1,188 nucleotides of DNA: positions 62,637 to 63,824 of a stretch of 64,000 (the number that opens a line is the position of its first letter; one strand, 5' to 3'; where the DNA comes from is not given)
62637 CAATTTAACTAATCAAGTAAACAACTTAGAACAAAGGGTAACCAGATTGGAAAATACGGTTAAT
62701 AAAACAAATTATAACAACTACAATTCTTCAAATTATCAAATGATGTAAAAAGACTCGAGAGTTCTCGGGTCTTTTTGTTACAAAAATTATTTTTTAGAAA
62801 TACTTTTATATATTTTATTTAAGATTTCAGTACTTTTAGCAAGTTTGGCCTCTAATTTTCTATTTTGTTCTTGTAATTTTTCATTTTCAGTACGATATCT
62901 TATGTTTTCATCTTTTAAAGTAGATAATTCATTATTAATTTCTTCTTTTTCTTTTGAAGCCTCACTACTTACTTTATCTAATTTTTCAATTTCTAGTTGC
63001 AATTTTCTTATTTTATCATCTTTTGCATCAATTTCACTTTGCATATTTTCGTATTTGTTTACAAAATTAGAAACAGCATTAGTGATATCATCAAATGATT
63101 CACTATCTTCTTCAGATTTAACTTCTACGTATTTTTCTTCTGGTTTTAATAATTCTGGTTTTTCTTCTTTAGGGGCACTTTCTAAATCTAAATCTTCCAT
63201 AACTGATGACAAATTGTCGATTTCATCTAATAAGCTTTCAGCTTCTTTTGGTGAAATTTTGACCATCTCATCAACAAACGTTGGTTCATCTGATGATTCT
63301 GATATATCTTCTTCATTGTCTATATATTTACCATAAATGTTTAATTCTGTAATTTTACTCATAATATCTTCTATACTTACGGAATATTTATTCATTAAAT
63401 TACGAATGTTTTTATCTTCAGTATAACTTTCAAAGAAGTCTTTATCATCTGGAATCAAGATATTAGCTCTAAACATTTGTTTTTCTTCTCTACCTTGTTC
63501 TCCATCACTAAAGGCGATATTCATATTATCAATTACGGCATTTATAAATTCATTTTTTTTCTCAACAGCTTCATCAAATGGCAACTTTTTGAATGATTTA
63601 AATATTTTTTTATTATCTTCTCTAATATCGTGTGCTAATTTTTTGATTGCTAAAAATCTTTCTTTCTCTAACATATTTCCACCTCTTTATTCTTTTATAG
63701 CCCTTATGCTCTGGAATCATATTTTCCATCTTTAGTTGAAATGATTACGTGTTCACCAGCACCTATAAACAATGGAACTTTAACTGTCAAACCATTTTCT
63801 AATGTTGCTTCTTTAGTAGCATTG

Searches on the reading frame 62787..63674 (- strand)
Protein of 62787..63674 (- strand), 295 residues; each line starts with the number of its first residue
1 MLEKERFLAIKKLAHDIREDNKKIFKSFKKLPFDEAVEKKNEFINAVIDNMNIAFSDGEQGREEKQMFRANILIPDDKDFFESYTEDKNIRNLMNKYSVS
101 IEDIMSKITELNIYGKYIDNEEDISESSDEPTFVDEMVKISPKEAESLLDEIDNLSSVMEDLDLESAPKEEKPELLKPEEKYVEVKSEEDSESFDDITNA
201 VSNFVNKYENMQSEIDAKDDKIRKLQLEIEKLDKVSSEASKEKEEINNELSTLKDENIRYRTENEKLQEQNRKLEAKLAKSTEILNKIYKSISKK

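Call 27: search_protein_families(library=pfam, proteins=[window:62787-63674:-], max_evalue=0.001)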
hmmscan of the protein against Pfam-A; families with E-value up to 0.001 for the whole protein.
window:62787-63674:- (295 aa): 1 family
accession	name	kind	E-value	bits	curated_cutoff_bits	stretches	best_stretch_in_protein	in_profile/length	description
PF08614.16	ATG16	-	0.00029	21.5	33.7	1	148-286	27-147/200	Autophagy protein 16 (ATG16)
